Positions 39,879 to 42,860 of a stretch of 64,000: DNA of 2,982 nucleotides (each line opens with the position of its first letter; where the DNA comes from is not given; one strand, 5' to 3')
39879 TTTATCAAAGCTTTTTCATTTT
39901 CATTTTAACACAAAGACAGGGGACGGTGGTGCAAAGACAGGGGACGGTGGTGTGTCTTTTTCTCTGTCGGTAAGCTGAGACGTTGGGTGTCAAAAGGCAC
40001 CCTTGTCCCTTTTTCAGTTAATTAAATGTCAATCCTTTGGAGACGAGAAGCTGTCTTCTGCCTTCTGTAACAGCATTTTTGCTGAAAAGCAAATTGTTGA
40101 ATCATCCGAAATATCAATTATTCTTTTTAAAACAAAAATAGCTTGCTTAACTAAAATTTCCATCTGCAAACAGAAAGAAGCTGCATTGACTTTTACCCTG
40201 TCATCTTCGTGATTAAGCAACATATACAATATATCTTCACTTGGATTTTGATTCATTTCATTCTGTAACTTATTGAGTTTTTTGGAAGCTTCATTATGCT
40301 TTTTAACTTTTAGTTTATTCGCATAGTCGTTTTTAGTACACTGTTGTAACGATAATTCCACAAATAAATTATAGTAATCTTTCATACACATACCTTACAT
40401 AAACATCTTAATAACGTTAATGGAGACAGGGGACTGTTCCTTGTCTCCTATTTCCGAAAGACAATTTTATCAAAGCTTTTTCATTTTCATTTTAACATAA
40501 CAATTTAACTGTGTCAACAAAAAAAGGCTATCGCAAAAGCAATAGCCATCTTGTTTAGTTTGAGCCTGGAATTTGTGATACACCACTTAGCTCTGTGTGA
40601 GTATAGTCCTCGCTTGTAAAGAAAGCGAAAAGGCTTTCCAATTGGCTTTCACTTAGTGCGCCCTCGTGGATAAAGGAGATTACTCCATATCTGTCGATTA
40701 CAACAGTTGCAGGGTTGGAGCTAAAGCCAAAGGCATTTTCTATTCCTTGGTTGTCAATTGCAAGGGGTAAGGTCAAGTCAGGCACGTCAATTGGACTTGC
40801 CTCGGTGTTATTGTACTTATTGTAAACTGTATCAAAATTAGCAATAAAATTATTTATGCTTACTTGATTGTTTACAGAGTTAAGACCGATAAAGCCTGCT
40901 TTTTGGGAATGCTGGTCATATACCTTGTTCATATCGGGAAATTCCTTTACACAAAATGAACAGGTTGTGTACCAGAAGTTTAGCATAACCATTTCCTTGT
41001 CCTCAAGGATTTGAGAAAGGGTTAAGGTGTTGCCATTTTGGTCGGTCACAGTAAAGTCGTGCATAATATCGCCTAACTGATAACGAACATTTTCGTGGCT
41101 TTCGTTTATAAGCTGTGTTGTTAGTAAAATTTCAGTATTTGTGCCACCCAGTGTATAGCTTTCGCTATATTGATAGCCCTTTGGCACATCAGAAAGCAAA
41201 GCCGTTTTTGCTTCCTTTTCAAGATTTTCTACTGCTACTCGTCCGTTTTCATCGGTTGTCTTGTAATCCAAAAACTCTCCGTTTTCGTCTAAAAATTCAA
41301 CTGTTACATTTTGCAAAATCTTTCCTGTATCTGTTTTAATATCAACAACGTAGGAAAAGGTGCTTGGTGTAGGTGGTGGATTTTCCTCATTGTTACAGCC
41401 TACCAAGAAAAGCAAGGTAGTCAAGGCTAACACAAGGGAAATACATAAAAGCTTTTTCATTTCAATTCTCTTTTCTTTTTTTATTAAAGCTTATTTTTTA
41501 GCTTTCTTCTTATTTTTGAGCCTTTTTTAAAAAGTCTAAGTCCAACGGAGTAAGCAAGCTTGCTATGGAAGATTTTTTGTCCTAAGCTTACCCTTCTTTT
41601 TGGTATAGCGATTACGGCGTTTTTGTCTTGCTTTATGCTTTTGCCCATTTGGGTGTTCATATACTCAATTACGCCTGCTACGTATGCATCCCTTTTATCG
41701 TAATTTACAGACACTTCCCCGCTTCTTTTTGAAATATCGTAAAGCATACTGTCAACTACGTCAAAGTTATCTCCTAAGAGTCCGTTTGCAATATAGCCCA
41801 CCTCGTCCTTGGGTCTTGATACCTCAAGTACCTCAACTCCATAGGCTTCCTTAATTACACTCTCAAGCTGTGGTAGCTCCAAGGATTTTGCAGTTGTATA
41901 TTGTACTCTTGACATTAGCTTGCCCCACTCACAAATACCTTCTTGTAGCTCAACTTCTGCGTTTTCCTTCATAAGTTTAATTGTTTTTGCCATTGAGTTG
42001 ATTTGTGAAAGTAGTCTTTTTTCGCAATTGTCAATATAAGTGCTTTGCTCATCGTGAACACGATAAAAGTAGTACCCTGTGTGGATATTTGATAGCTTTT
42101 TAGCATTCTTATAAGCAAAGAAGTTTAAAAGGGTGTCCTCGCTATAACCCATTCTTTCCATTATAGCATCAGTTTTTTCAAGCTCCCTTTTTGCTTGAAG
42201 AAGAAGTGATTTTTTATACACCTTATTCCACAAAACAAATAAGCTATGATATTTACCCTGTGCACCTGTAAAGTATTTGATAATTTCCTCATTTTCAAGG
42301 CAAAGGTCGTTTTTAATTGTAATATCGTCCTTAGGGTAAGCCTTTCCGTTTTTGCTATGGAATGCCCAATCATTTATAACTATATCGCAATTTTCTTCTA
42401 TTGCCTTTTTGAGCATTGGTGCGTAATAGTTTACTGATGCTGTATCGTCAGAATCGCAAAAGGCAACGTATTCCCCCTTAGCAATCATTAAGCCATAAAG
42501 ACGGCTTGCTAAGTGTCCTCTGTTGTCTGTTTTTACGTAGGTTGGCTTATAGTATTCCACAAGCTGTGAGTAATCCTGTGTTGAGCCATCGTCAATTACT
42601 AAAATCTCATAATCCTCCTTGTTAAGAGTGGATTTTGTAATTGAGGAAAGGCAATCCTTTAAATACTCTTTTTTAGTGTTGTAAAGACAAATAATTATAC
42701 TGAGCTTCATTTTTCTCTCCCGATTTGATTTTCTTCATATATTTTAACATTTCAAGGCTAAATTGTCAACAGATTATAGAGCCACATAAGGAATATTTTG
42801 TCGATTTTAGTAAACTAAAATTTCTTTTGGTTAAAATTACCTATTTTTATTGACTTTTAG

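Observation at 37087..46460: Local family of MITE-like palindromic elements (~105-150 bp) and their fragments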

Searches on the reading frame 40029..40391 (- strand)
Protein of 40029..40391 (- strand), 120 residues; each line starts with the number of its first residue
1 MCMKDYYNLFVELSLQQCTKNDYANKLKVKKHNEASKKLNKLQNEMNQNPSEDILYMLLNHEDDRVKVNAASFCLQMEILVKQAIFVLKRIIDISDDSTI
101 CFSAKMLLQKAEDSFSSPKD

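Call 6: search_protein_families(library=pfam, proteins=[window:40029-40391:-], max_evalue=0.01)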
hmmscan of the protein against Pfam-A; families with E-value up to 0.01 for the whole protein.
window:40029-40391:- (120 aa): 1 family
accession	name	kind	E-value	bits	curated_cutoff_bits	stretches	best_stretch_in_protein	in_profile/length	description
PF09450.16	DUF2019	-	1.1e-05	25.8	23.3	1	7-109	4-102/105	Domain of unknown function (DUF2019)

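Call 55: search_protein_families(library=ncbifam, proteins=[window:40029-40391:-], max_evalue=0.01)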
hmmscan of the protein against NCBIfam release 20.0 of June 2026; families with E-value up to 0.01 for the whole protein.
window:40029-40391:- (120 aa): 0 families

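Call 67: search_protein_families(library=padloc, proteins=[window:40029-40391:-], max_evalue=0.001)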
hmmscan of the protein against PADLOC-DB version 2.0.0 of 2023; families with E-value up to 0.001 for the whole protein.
window:40029-40391:- (120 aa): 0 families

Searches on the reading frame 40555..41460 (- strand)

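Call 6: search_protein_families(library=pfam, proteins=[window:40555-41460:-], max_evalue=0.01)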
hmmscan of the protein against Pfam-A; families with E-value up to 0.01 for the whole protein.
window:40555-41460:- (301 aa): 10 families
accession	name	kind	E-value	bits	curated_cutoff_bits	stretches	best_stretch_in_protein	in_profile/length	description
PF08534.16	Redoxin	-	3.1e-15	56.7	26.6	1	129-275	2-145/148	Redoxin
PF00578.27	AhpC-TSA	-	7.7e-15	55.4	26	1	130-262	2-122/124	AhpC/TSA family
PF11974.14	bMG3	-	4.2e-05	23.9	34.9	1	44-88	23-71/103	Bacterial alpha-2-macroglobulin MG3 domain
PF02369.22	Big_1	-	0.00035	21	34.9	0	35-79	19-66/93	Bacterial Ig-like domain (group 1)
PF13905.12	Thioredoxin_8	-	0.0011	19.7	27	1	156-257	2-90/94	Thioredoxin-like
PF20646.2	Hpf1_C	-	0.0024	17.9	25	0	131-149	14-32/35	Hpf1 C-terminal YTTT repeat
PF02630.20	SCO1-SenC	-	0.003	18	22.8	1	134-188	2-55/134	SCO1/SenC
PF17210.9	SdrD_B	-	0.0057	17.3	29.7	0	49-101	24-75/112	SdrD B-like domain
PF17802.7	SpaA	-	0.0062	17.1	23.1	0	42-101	7-70/91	Prealbumin-like fold domain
PF18705.7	DUF5643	-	0.0082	16.5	34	0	101-148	21-63/115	Family of unknown function (DUF5643)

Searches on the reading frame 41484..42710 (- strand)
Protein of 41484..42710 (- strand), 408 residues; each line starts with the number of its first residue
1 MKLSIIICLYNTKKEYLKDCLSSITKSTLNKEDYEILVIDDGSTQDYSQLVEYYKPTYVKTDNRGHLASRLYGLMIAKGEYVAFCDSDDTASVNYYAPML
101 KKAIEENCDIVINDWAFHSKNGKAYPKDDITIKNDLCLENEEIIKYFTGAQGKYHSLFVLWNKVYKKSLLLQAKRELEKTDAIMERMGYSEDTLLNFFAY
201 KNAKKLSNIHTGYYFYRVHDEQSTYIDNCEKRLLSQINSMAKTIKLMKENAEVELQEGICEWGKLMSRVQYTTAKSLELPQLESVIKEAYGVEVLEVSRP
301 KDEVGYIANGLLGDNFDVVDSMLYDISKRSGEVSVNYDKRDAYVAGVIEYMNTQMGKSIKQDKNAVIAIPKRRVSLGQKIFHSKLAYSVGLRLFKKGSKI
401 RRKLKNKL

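Call 6: search_protein_families(library=pfam, proteins=[window:41484-42710:-], max_evalue=0.01)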
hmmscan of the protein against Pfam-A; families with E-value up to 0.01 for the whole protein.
window:41484-42710:- (408 aa): 2 families
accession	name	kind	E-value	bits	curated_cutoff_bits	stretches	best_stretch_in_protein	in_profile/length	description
PF00535.33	Glycos_transf_2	-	2.5e-26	93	23.3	1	4-155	1-147/168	Glycosyl transferase family 2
PF10111.15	Glyco_tranf_2_2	-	1.5e-11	44.7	27.3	1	4-112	1-119/276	Glycosyltransferase like family 2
